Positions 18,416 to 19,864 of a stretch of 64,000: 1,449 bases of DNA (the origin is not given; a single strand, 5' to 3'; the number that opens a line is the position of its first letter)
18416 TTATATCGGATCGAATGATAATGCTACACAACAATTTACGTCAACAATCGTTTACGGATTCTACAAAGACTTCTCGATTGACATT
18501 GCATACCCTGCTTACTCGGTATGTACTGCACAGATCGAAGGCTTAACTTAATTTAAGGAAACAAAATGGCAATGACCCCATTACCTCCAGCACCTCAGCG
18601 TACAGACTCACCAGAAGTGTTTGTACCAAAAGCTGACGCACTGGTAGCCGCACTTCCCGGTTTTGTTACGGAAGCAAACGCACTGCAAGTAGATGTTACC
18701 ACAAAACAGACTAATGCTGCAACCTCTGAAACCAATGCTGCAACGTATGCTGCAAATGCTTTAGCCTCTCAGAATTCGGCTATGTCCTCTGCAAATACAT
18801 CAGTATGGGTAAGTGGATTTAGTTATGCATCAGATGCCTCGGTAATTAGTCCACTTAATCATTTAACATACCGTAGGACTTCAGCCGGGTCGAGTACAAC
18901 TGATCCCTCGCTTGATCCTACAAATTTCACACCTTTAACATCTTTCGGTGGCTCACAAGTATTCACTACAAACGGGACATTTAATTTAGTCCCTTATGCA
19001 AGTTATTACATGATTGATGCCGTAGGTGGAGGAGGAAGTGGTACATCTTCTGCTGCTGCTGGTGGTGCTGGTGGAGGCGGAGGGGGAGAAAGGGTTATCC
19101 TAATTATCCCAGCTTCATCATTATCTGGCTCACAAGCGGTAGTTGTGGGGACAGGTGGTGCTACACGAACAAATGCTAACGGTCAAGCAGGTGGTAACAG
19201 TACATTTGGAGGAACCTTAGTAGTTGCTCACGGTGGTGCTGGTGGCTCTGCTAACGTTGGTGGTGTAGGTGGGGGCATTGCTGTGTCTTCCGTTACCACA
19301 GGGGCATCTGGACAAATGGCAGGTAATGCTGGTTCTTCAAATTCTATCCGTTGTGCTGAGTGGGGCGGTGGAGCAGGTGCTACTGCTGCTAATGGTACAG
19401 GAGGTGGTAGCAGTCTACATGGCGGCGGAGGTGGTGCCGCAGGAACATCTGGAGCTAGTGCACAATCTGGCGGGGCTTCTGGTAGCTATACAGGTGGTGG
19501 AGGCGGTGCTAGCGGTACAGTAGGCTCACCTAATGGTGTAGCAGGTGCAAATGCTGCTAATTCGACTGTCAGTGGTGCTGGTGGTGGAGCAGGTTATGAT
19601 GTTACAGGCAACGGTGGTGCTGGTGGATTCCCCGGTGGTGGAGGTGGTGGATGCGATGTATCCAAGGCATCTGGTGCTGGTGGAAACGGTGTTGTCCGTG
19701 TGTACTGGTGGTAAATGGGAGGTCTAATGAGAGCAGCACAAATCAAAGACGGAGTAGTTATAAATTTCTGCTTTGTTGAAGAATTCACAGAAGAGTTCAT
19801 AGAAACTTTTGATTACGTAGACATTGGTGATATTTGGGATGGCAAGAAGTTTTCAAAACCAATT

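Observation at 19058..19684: Cluster of six E. coli-type Chi octamers (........), same orientation, within 630 bp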

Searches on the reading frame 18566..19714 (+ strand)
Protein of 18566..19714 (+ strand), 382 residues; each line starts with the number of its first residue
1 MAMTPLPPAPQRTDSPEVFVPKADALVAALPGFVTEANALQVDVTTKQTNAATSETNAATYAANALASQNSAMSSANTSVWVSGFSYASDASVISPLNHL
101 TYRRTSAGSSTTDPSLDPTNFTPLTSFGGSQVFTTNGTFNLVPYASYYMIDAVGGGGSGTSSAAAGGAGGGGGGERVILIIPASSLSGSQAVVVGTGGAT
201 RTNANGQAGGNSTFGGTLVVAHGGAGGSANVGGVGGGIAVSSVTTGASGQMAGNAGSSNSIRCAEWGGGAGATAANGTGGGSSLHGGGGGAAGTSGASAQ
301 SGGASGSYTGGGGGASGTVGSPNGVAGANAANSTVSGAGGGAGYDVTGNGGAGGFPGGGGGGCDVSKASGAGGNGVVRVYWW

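Call 8: search_protein_families(library=pfam, proteins=[window:18566-19714:+], max_evalue=0.01)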
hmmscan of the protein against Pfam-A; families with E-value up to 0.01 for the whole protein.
window:18566-19714:+ (382 aa): 1 family
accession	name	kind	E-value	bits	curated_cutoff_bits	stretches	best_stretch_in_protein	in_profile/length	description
PF21722.4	Gly_rich_2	-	7.9e-05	23.2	24.3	0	134-381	1-225/226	Glycine-rich domain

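Call 9: search_protein_families(library=phrogs, proteins=[window:18566-19714:+], max_evalue=0.001)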
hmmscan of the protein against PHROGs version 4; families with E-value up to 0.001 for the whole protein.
window:18566-19714:+ (382 aa): 4 families
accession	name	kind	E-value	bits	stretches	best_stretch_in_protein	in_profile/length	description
phrog_863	-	tail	3e-16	60.5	1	42-328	321-592/690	tail fiber assembly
phrog_8139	-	unknown function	1e-06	29.3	1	150-340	255-443/453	-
phrog_356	-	tail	0.00023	20.6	1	46-380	588-921/924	minor tail protein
phrog_6278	-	unknown function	0.00068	19.9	1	60-119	18-69/306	-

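Call 14: find_related_loci(query=window:18566-19714:+, collection=viral_contigs, flank=10000)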
Query window:18566-19714:+ (382 aa) in viral_contigs; peptide patterns used: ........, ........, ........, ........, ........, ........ (x = any residue, [..] = any of these).
8 stretches matched a pattern, but none encodes a relative of the query by tblastn (E <= 1e-3).

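Call 15: search_dna_similar(query=window:18566-19714:+, collection=phages, mode=protein, max_rows=30)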
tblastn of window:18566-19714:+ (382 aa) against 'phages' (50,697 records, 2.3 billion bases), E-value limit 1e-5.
Records with a match: 1; places in all: 1; records where one place covers at least 80% of the query: 0.
Best place of each record, by identity: <60% 1.
By first word of the organism name: Limnohabitans 1.
By host as written in the record: Limnohabitans sp. DCL3 1.
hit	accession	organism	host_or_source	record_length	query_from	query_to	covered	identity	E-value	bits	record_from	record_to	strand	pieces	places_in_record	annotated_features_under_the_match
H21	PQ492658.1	Limnohabitans phage DC31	Limnohabitans sp. DCL3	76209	1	132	35%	43.6%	4e-18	92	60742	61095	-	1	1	hypothetical protein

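Call 18: get_annotated_region(hit=H21, flank=6000)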
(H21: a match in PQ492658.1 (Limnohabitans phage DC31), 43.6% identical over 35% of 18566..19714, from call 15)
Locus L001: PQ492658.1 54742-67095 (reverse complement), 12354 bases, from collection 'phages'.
description: Limnohabitans phage DC31, complete genome.
organism: Limnohabitans phage DC31 (NCBI taxid 2883572)
taxonomy: Viruses; Duplodnaviria; Heunggongvirae; Uroviricota; Caudoviricetes; Pakpunavirus
host: Limnohabitans sp. DCL3; source: freshwater; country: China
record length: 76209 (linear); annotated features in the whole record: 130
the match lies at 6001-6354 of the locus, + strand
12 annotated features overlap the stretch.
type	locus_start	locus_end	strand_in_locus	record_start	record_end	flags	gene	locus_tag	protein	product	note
CDS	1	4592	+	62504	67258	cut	-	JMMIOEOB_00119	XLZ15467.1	hypothetical protein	-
CDS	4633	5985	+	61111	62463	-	-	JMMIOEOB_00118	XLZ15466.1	hypothetical protein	-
CDS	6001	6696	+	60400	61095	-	-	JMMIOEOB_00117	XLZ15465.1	hypothetical protein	-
CDS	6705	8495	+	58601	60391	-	-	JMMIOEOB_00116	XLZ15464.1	hypothetical protein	-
CDS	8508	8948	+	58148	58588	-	-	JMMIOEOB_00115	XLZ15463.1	hypothetical protein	-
CDS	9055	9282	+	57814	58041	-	-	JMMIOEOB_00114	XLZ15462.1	hypothetical protein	-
CDS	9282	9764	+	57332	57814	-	-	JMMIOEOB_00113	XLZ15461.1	hypothetical protein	-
CDS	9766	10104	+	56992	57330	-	-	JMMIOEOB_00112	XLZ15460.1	hypothetical protein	-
CDS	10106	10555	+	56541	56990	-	-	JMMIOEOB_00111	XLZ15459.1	hypothetical protein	-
CDS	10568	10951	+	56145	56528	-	-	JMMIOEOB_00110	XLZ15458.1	L-alanyl-D-glutamate peptidase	lys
CDS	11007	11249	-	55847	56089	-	-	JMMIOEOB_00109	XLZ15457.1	hypothetical protein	-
CDS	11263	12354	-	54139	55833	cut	-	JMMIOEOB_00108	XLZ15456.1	ribonucleoside-diphosphate reductase large subunit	-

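Call 19: find_encoding_contigs(protein=window:18566-19714:+, flank=10000, max_places=10)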
Protein window:18566-19714:+ (382 aa): 2 contigs read that carry it; 2 places shown.
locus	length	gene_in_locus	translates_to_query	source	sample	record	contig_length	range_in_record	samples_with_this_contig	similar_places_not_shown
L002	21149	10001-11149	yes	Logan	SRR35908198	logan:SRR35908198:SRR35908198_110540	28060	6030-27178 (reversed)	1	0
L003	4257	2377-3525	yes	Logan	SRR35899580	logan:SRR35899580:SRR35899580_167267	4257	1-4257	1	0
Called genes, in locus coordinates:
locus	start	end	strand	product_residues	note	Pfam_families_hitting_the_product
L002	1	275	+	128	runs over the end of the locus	PF13554:Phage_tail_terminator_5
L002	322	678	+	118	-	-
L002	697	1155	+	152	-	-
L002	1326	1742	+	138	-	-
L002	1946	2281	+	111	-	-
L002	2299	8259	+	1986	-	PF10145:PhageMin_Tail, PF13946:DUF4214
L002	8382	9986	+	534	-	-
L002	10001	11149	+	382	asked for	-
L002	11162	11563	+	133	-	PF14301:DUF4376 (weak)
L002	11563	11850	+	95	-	-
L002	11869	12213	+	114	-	-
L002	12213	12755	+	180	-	PF05838:Glyco_hydro_108, PF09374:PG_binding_3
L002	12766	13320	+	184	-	-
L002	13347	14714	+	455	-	PF13472:Lipase_GDSL_2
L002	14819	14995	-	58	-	-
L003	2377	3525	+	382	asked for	-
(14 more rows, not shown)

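Call 20: find_homologous_proteins(query=window:18566-19714:+, max_evalue=0.00001)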
Query window:18566-19714:+ (382 aa): 56 proteins with E <= 0.00001 among 8000 candidates.
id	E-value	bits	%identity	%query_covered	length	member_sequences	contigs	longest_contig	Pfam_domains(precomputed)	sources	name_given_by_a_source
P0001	1.9e-58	217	47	57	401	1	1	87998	PF21722.5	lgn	-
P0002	9.0e-29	119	42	59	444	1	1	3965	PF21722.5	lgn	-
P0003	1.7e-26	111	36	74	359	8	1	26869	PF21722.5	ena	-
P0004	5.8e-26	110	43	32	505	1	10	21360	-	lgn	-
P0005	7.5e-23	99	54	35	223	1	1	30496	-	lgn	-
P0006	1.9e-20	92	49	30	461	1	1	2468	PF21722.5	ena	-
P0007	2.8e-20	91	-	-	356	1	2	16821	PF21722.5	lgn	-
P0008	4.5e-19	87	50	26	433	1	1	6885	PF21722.5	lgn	-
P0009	1.8e-16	79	-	-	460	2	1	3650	PF21722.5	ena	-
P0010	3.3e-16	78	37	32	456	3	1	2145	PF21722.5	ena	-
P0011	4.5e-16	77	-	-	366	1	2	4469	PF21722.5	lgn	-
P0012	8.4e-16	76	44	30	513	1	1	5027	-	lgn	-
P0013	2.3e-15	75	53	16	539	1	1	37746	PF21722.5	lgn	-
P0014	1.5e-14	72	59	14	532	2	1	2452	PF21722.5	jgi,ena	-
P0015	5.0e-14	70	60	11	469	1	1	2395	PF21722.5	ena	-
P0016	8.2e-14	70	36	30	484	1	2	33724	PF21722.5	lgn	-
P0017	8.8e-14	70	53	9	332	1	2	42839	PF21722.5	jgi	jgi:hypothetical protein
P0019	1.3e-12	66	40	33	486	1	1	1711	PF21722.5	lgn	-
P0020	1.3e-11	62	44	27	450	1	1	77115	PF21722.5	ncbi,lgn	ncbi:MAG: hypothetical protein WA191_06745 [Telluria sp.]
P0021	2.3e-11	62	53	11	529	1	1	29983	PF21722.5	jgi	jgi:hypothetical protein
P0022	2.8e-11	61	37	33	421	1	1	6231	PF21722.5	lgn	-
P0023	7.1e-11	60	37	31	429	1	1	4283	PF21722.5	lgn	-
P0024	8.3e-11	60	52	12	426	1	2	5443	PF21722.5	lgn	-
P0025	1.9e-10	59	52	15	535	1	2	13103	PF21722.5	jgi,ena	-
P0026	2.1e-10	59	35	33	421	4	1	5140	PF21722.5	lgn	-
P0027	2.4e-10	58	50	12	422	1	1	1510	PF21722.5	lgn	-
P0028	3.9e-10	58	48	14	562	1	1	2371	PF21722.5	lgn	-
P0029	5.7e-10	57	33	33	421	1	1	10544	PF21722.5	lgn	-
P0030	5.7e-10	57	49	19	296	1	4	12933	PF21722.5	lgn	-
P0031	7.3e-10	57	33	33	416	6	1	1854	PF21722.5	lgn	-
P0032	8.4e-10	57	51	14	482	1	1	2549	PF21722.5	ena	-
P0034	1.7e-9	56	34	33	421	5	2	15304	PF21722.5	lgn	-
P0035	5.1e-9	54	47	12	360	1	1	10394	PF21722.5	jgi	-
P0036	7.2e-9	53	-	-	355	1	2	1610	PF21722.5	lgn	-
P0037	8.2e-9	53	45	12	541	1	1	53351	PF21722.5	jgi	jgi:hypothetical protein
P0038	9.0e-9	53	35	33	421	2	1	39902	PF21722.5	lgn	-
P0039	1.5e-8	52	46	24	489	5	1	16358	PF21722.5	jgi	-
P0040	2.2e-8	52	38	27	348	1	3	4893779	PF21722.5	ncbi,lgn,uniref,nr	ncbi:glycine-rich domain-containing protein [Halomonas organivorans]|uniref:Glycine-rich domain-cont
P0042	7.1e-8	50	-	-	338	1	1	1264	PF21722.5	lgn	-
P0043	1.2e-7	49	29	55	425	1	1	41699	PF21722.5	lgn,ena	-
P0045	1.9e-7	49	71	11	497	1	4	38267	PF21722.5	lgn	-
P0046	3.6e-7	48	-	-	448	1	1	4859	PF21722.5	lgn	-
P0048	6.5e-7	47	43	18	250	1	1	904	PF21722.5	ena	-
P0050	9.2e-7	47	43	23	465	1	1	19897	PF21722.5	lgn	-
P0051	1.4e-6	46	55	12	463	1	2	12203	PF21722.5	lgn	-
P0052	2.2e-6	45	67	3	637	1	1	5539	PF21722.5,PF04116.20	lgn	-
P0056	8.3e-6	43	-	-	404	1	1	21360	PF21722.5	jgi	jgi:hypothetical protein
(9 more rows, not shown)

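Call 21: find_encoding_contigs(protein=P0001, flank=10000, max_places=3)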
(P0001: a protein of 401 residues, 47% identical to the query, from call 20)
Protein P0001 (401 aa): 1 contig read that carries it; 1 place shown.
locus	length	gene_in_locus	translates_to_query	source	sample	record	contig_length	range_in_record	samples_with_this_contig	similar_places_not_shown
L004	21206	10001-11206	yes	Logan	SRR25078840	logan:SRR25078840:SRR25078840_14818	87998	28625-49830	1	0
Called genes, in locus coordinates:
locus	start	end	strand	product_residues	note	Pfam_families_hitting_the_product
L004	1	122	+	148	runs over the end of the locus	-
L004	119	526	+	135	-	PF13554:Phage_tail_terminator_5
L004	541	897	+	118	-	-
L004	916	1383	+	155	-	-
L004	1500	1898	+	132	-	-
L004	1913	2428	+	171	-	-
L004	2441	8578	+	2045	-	PF10145:PhageMin_Tail, PF13946:DUF4214 (weak)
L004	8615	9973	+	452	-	PF02839:CBM_5_12 (weak)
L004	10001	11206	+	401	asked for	PF21722:Gly_rich_2 (weak)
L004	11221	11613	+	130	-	-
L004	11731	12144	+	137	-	-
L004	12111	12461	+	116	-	-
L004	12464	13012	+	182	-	PF00959:Phage_lysozyme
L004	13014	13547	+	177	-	-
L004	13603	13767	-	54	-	-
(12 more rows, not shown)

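Call 22: find_encoding_contigs(protein=P0003, flank=10000, max_places=3)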
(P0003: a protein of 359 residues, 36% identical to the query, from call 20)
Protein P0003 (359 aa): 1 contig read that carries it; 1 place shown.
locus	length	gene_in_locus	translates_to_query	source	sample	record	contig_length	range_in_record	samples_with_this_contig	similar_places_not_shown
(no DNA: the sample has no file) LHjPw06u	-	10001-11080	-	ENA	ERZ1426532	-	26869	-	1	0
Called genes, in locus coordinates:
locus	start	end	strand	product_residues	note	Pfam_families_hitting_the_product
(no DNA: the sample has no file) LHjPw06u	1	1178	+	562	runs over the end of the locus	PF05136:Phage_portal_2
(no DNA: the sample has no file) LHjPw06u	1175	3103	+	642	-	PF05065:Phage_capsid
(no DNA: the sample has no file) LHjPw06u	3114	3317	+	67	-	-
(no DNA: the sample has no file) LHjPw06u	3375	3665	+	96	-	PF05354:Phage_attach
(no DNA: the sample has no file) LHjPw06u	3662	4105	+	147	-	-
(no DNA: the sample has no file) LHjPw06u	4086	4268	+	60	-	-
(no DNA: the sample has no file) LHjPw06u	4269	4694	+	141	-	-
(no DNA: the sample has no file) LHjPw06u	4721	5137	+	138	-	-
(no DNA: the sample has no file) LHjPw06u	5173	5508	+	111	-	-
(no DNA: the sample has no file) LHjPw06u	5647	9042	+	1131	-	PF06791:TMP_2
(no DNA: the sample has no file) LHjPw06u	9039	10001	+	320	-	-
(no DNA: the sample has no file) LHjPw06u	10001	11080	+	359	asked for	PF21722:Gly_rich_2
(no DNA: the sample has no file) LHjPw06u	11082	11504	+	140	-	-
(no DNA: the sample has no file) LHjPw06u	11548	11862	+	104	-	PF16083:Phage_holin_3_3 (weak)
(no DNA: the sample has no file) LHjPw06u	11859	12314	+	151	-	PF00959:Phage_lysozyme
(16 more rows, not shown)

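Call 44: find_related_loci(query=A2, collection=viral_contigs, flank=10000)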
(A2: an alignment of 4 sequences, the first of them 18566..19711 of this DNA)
Query A2 (382 aa) in viral_contigs; peptide patterns used: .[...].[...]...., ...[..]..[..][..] (x = any residue, [..] = any of these).
188 stretches matched a pattern; 124 encode a relative of the query (tblastn E <= 1e-3); the best 80 are kept; 78 distinct loci.
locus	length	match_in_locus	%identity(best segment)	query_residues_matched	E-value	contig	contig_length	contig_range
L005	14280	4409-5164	41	1-236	3e-29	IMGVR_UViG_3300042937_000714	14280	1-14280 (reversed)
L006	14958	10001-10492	46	1-178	5e-27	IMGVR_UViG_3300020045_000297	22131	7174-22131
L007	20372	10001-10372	52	1-124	1e-26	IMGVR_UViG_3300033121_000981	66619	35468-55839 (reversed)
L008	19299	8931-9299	55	1-124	4e-25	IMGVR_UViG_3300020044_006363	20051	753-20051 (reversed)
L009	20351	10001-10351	51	1-125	7e-23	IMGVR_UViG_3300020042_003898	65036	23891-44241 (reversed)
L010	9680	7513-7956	50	1-141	2e-22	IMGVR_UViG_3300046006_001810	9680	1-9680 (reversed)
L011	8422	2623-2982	49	1-121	2e-22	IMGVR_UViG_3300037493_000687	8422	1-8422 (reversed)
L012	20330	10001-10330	47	1-124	2e-20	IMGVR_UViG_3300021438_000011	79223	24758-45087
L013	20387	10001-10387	45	1-121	3e-20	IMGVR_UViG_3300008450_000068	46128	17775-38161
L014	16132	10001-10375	52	1-126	7e-21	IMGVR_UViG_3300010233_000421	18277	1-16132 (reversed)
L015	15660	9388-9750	56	1-121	4e-19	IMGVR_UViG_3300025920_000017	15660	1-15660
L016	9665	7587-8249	36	1-228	5e-19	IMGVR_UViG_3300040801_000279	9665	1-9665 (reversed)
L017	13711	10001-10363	43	1-121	4e-18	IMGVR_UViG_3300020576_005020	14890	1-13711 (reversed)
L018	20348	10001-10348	46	1-124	3e-17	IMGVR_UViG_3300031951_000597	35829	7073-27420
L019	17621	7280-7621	47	1-122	6e-17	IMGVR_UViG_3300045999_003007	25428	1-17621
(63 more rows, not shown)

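Call 46: find_related_loci(query=A2, collection=genome_contigs, flank=6000)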
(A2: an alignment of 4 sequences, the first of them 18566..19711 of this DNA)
Query A2 (382 aa) in genome_contigs; peptide patterns used: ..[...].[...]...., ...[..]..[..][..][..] (x = any residue, [..] = any of these).
68 stretches matched a pattern; 24 encode a relative of the query (tblastn E <= 1e-3); 24 distinct loci.
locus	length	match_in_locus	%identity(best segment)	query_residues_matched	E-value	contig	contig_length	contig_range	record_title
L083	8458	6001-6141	73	1-48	2e-15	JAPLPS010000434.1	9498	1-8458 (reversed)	MAG: Polaromonas sp. isolate LacPavin_0920_WC12_MAG_62_10 LacPavin_0920_WC12_scaffold_1216492, whole genome shotgun sequ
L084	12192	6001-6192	55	1-65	5e-13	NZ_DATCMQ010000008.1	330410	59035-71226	MAG: Noviherbaspirillum sp. isolate SMAG_U7153 k141_22237, whole genome shotgun sequence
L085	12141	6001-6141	60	1-48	4e-11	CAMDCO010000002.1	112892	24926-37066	MAG: Bordetella parapertussis isolate MiH-14oct19-148 genome assembly, contig: MiH-14oct19-C160, whole genome shotgun se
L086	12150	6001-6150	51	1-51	1e-9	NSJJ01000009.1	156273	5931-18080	MAG: Sulfuricella denitrificans isolate Ru_enrich_SD NODE_49_length_156273_cov_14.0898, whole genome shotgun sequence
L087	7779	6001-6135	51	2-44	4e-8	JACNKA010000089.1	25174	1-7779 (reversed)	MAG: Nitrospinota bacterium isolate NIOZ-UU48 NIOZ-UU_NODE_2301_length_25174_cov_7.78972, whole genome shotgun sequence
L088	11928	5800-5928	55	1-44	1e-7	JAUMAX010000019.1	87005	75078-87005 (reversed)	MAG: Porphyrobacter sp. isolate P_PORP NODE_258_length_87005_cov_2.656622, whole genome shotgun sequence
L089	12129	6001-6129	55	1-44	1e-7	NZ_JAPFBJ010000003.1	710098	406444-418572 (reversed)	Sphingobium sp. DEHP117 contig3, whole genome shotgun sequence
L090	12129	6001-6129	55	1-44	2e-7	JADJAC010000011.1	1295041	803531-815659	MAG: Sphingomonadales bacterium isolate AalW_18-Q3-R10-53_BATAC.245 tig01697704-10-12945580, whole genome shotgun sequen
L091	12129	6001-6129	55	1-44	2e-7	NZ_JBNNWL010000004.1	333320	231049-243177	Novosphingobium sp. NPDC080210 NPDC080210_100_B2.ctg-0004, whole genome shotgun sequence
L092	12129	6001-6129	52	1-44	2e-7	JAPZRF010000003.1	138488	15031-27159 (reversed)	MAG: Brevundimonas sp. isolate LE19-114.1A c_000000001036, whole genome shotgun sequence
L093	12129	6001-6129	55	1-44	2e-7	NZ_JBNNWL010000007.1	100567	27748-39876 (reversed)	Novosphingobium sp. NPDC080210 NPDC080210_100_B2.ctg-0007, whole genome shotgun sequence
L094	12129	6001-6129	55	1-44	2e-7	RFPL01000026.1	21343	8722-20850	MAG: Sphingomonadaceae bacterium isolate WB4_6_108 contig_100_25, whole genome shotgun sequence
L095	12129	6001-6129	52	1-44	2e-7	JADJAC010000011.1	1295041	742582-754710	MAG: Sphingomonadales bacterium isolate AalW_18-Q3-R10-53_BATAC.245 tig01697704-10-12945580, whole genome shotgun sequen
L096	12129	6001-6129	55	1-44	2e-7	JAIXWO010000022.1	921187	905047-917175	MAG: Sphingomonadales bacterium isolate D4_MAG_00020 pond_D4_MAG_00020_000000000022, whole genome shotgun sequence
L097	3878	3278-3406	55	1-44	2e-7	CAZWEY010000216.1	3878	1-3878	MAG TPA_asm: uncultured Sphingomonadaceae bacterium isolate SRP329387_co1_76 genome assembly, contig: NODE_20275_length_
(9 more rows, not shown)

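Call 59: predict_structure(alignment_id=A1)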
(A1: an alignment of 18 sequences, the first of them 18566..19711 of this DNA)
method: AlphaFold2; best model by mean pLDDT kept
length: 382 residues; sequences in the alignment: 18
mean_pLDDT: 73.7   pTM: 0.59
mean pLDDT of the five models: 73.7, 73.0, 72.9, 72.4, 69.1
residues with pLDDT >= 90: 99; 70-90: 151; 50-70: 62; < 50: 70
segments of 3 or more residues with pLDDT < 50: 72-84, 233-260, 307-335
pLDDT, mean of each block of 10 residues (from residue 1): 89 94 92 89 87 78 61 41 52 64 73 76 71 94 86 92 76 87 87 95 90 88 86 46 28 37 68 77 81 75 59 35 39 57 79 90 87 93 79
secondary structure, 60 per line:
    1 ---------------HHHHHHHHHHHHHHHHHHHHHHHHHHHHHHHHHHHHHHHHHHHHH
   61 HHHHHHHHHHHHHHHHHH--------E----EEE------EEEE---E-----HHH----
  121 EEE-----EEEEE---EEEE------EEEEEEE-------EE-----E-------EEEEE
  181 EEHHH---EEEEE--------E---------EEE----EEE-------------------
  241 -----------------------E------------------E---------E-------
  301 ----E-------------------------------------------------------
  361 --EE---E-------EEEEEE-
elements in order: H16-78 E92-94 E101-104 E121-123 E129-133 E137-140 E147-153 E176-182 E189-193 E212-214 E219-221 E376-381
